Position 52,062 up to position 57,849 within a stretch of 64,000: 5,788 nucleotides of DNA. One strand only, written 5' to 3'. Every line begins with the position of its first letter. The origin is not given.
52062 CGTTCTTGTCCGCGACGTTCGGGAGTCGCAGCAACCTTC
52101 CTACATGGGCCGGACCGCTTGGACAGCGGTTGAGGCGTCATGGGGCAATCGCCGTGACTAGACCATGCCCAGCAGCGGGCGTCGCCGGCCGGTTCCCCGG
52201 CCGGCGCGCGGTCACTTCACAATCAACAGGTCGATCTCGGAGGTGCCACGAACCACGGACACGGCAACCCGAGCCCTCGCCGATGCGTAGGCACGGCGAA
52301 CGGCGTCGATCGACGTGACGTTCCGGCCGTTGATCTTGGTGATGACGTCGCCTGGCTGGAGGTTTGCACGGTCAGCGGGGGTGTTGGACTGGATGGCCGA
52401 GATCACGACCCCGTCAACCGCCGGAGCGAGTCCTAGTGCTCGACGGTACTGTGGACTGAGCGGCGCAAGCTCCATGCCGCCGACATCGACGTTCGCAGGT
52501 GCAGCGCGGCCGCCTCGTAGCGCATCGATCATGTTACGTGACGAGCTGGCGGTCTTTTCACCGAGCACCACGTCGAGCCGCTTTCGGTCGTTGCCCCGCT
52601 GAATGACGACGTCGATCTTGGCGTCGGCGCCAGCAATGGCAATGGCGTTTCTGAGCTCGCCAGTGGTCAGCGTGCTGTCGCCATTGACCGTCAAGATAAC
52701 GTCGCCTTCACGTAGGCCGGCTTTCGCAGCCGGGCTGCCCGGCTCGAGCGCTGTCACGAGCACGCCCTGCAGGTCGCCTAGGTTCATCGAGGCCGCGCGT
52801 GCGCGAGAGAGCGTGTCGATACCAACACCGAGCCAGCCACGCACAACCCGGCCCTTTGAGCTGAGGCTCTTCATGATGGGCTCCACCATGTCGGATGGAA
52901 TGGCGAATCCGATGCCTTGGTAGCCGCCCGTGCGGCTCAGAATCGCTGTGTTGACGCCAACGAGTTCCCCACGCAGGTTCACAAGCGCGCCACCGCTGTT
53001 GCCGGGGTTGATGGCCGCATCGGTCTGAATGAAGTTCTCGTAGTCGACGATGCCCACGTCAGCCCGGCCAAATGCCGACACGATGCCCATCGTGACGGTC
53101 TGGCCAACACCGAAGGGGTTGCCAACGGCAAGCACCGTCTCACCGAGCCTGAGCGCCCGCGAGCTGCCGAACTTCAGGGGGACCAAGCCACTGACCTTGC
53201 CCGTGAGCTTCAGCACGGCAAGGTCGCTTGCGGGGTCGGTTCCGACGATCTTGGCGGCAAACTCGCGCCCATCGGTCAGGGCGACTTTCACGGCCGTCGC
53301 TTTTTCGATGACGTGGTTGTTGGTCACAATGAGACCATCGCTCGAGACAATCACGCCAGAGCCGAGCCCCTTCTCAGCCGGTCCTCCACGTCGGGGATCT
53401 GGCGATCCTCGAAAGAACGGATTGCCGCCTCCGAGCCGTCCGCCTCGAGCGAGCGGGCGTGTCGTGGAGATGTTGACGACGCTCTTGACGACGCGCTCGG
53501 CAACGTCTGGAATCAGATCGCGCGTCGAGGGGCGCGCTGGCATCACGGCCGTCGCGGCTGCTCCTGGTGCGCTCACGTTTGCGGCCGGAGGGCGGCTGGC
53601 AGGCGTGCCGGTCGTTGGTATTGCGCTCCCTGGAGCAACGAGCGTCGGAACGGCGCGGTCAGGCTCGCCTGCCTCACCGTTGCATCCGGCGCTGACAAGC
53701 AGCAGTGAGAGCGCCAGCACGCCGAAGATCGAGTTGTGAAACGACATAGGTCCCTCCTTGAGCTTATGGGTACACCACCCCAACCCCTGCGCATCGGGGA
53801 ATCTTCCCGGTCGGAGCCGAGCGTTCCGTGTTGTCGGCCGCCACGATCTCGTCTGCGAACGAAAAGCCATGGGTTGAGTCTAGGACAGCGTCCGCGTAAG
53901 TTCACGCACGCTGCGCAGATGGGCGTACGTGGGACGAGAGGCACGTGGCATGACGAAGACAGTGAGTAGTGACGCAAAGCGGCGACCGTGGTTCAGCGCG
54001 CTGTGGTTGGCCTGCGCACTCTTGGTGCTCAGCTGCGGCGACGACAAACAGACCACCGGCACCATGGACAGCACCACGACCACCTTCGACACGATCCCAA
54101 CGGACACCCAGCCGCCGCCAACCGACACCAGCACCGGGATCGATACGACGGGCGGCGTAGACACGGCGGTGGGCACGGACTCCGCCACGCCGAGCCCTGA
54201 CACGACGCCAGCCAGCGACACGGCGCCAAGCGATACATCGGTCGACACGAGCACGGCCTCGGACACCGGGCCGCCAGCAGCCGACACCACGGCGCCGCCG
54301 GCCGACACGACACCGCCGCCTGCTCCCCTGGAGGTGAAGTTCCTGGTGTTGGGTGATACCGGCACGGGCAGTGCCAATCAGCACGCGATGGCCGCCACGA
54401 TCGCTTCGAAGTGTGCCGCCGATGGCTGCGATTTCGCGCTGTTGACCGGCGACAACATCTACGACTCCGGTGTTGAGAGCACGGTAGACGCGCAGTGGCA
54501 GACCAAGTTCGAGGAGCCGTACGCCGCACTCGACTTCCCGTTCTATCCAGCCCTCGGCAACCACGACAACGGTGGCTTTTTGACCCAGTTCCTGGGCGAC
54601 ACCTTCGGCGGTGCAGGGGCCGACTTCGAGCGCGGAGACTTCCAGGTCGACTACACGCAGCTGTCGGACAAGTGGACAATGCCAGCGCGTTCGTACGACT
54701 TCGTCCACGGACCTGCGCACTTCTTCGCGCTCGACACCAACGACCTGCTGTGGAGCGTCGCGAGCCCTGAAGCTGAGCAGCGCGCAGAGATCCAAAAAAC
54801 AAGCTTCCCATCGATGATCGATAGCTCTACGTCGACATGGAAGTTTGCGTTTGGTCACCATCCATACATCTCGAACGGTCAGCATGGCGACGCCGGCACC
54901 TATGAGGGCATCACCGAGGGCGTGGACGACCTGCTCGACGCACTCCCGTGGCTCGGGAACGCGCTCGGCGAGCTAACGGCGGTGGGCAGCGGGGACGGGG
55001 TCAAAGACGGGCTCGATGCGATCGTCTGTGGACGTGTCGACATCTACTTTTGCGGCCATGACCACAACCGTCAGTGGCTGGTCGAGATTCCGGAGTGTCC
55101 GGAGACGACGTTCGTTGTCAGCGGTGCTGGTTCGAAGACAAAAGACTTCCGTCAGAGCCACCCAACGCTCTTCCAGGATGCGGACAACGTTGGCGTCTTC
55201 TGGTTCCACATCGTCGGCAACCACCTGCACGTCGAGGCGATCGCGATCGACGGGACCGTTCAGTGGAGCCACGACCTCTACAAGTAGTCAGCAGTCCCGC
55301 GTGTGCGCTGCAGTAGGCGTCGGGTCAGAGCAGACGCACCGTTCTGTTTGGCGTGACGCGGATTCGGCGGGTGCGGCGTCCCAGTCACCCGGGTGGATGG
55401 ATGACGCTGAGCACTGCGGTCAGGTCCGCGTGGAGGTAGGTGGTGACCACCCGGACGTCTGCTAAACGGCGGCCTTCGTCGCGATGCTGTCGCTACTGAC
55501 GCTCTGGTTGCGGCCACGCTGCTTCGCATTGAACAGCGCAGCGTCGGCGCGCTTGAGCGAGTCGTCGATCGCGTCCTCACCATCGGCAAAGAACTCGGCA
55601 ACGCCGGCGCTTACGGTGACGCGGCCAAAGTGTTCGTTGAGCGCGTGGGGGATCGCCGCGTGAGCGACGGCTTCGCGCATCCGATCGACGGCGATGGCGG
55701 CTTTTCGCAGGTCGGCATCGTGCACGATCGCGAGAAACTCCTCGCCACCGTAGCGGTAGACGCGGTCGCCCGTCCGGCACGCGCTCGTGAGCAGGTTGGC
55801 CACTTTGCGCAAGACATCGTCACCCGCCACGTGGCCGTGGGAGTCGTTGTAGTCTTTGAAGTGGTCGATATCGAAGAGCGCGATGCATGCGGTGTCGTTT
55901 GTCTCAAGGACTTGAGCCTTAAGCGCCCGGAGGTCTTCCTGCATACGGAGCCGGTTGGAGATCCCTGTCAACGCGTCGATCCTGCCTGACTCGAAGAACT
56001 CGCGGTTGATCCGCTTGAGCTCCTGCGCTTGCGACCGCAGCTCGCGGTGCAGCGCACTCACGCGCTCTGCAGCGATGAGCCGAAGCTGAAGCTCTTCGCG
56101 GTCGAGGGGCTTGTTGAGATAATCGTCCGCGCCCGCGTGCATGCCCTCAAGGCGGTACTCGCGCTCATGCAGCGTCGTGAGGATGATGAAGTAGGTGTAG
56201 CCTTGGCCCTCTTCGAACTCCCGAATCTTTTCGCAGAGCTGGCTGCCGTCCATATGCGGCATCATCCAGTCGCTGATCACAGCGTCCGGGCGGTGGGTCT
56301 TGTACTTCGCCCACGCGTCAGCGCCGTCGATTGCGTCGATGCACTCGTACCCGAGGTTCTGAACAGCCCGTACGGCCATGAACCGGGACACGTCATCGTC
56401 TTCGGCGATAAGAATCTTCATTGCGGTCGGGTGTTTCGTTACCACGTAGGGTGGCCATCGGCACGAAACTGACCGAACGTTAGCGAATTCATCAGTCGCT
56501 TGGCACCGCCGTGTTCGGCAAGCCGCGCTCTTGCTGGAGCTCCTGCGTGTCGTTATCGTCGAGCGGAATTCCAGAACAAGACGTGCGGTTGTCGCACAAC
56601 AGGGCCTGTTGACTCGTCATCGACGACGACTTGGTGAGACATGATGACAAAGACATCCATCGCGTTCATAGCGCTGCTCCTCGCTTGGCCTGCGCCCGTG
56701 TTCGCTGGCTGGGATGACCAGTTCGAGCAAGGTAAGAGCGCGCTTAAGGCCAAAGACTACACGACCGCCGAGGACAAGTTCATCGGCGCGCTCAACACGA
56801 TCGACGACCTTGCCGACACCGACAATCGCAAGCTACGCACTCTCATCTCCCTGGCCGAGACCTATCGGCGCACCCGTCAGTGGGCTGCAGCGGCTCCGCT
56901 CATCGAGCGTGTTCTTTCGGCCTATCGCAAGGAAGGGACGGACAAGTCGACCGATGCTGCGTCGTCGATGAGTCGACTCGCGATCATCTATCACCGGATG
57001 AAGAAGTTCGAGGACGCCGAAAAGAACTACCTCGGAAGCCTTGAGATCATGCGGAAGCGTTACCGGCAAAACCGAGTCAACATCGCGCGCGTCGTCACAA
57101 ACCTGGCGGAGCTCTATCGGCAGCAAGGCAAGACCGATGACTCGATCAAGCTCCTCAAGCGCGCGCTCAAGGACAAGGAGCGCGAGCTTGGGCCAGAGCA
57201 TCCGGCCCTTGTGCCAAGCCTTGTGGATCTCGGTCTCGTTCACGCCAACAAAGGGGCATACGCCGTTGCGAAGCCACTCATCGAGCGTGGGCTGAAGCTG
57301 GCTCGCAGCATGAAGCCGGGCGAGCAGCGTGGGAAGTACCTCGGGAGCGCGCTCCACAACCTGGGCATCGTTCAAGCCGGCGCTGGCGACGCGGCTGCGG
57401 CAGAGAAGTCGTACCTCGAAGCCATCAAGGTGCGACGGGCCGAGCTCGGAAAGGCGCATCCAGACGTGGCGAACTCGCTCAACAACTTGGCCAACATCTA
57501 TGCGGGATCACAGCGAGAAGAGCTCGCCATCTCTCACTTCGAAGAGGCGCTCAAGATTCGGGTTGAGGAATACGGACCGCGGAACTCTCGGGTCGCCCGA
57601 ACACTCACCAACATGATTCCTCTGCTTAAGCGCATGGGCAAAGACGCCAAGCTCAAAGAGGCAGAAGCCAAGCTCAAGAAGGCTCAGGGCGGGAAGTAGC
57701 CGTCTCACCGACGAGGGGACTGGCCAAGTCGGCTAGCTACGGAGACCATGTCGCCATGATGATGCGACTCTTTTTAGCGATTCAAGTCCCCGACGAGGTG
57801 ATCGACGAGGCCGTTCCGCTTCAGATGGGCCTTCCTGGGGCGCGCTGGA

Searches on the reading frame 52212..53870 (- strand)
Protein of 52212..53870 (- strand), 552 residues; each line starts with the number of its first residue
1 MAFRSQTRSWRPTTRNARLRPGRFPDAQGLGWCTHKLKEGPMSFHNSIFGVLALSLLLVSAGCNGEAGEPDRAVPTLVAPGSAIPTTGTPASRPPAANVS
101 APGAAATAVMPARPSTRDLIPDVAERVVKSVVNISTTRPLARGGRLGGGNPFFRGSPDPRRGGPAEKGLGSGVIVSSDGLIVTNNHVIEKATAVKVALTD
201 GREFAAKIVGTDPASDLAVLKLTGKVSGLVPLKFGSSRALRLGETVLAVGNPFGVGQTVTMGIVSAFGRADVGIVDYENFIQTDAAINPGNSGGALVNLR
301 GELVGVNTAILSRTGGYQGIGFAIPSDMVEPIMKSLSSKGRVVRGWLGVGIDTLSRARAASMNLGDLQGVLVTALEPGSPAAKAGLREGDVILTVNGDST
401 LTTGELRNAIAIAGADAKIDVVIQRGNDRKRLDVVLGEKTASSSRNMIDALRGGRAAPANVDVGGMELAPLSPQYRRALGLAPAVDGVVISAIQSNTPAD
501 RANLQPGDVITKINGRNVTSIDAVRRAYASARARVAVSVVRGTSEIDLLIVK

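Call 4: search_protein_families(library=pfam, proteins=[window:52212-53870:-], max_evalue=0.1)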
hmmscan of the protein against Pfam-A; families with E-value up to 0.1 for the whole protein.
window:52212-53870:- (552 aa): 10 families
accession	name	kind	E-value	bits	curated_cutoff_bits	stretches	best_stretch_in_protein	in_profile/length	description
PF13365.12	Trypsin_2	-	9.7e-36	124.1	27.6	1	170-306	1-144/144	Trypsin-like peptidase domain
PF17820.7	PDZ_6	-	8.9e-25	86.6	27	2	372-425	2-54/54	PDZ domain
PF13180.12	PDZ_2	-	1.3e-22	80.3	27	2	347-434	3-78/80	PDZ domain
PF00595.29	PDZ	-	1.9e-22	79.8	23.2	2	343-424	8-81/81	PDZ domain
PF00089.32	Trypsin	-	6.1e-19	69.1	20.6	1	170-330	27-217/220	Trypsin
PF19805.5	DUF6288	-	2.9e-06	27.1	26.3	1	370-433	3-73/402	Family of unknown function (DUF6288)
PF10459.15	Peptidase_S46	-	1.6e-05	24.3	22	1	168-190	47-69/698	Peptidase S46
PF14685.13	PDZ_Tricorn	-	2.4e-05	24.7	25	0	378-431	30-85/88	Tricorn protease PDZ domain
PF12812.13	PDZ_1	-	0.00026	21.4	28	1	461-530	8-74/78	PDZ-like domain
PF21558.3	Pept_S41_N_bact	-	0.02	15.2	27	0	377-400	11-34/87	Bacteroidetes, Peptidase, S41 family, N-terminal domain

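Call 5: search_protein_families(library=padloc, proteins=[window:52212-53870:-], max_evalue=0.1)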
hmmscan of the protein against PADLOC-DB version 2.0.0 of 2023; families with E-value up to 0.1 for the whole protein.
window:52212-53870:- (552 aa): 5 families
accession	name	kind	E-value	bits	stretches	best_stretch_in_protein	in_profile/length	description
PDLC02960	RT-Protease_XI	-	4.2e-13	47.1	1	168-310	348-486/506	single gene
PDLC02959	RT-Protease_XI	-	4.9e-11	40.2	1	168-310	350-489/510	single gene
PDLC04593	PDC-M35A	-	1.1e-06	26.6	1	168-259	21-126/216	-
PDLC05022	PDC-S45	-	0.024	11.6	1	180-202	56-78/293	-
PDLC03195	Specificity_I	-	0.026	11.1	1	491-548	95-151/512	Type I specificity subunit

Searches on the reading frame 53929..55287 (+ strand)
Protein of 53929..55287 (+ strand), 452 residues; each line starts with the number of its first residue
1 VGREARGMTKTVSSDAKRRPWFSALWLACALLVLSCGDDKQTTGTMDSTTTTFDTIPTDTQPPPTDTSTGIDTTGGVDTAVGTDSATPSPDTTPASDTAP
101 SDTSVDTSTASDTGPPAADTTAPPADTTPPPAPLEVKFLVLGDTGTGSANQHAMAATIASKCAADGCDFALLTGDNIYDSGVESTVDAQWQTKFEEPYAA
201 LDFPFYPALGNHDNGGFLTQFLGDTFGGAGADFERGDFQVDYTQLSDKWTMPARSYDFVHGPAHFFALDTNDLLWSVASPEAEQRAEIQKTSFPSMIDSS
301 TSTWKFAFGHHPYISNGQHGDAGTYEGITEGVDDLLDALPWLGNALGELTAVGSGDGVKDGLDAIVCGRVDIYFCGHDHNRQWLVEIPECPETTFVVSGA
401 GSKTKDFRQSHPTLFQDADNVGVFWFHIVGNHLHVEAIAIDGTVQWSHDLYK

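Call 66: search_protein_families(library=pfam, proteins=[window:53929-55287:+], max_evalue=0.01)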
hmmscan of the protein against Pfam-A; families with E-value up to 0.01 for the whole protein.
window:53929-55287:+ (452 aa): 1 family
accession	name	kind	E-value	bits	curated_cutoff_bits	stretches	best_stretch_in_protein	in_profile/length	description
PF00149.33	Metallophos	-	9.8e-13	49.4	21.5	1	137-380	2-190/191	Calcineurin-like phosphoesterase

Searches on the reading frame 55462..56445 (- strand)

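Call 66: search_protein_families(library=pfam, proteins=[window:55462-56445:-], max_evalue=0.01)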
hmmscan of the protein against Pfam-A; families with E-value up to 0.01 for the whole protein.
window:55462-56445:- (327 aa): 2 families
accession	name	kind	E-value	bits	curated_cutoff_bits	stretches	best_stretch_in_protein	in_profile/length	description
PF00990.26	GGDEF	-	1.6e-41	142.2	23.8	1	156-314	3-161/161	Diguanylate cyclase, GGDEF domain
PF00072.30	Response_reg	-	1.2e-23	83.8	30.2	1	11-122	1-109/111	Response regulator receiver domain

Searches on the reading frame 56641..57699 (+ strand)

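Call 66: search_protein_families(library=pfam, proteins=[window:56641-57699:+], max_evalue=0.01)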
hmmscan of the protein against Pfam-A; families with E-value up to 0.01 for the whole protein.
window:56641-57699:+ (352 aa): 18 families
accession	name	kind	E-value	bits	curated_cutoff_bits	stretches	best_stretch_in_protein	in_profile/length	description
PF13424.12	TPR_12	-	2.4e-50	169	30.1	5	235-307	3-75/77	Tetratricopeptide repeat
PF13374.12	TPR_10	-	1e-35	121.1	27.5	4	153-188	6-41/42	Tetratricopeptide repeat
PF24885.1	TPR_NPHP3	-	3.2e-24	86.1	100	3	253-348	117-209/239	Nephrocystin-3 TPR domain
PF07719.23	TPR_2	-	3.3e-20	70.9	27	1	277-306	1-30/34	Tetratricopeptide repeat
PF13176.12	TPR_7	-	3e-19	67.8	27.9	2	67-99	1-33/36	Tetratricopeptide repeat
PF00515.34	TPR_1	-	8.6e-19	67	27.8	2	277-306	1-30/34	Tetratricopeptide repeat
PF13181.12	TPR_8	-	3.2e-17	61.6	25.7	1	277-306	1-30/34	Tetratricopeptide repeat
PF13432.12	TPR_16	-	2.8e-13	50.5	32.7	1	241-305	3-59/65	Tetratricopeptide repeat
PF13428.12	TPR_14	-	4e-09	36.7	23.5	0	154-178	6-30/44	Tetratricopeptide repeat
PF17874.7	TPR_MalT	-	3.9e-08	33.4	45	1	31-176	47-188/336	MalT-like TPR region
PF13431.12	TPR_17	-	6.7e-07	29.5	24.4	0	272-294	8-30/34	Tetratricopeptide repeat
PF13174.12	TPR_6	-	3.1e-05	24.8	26.3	0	154-177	5-28/33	Tetratricopeptide repeat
PF14559.12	TPR_19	-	0.00016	22.3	25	0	150-179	26-55/68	Tetratricopeptide repeat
PF25063.1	ARM_TT21_C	-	0.00022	21.6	35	0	100-178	48-124/209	Tetratricopeptide repeat protein 21 C-terminal ARM domain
PF25058.1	ARM_TT21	-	0.00035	21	27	0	102-179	52-124/155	Tetratricopeptide repeat protein 21 ARM repeat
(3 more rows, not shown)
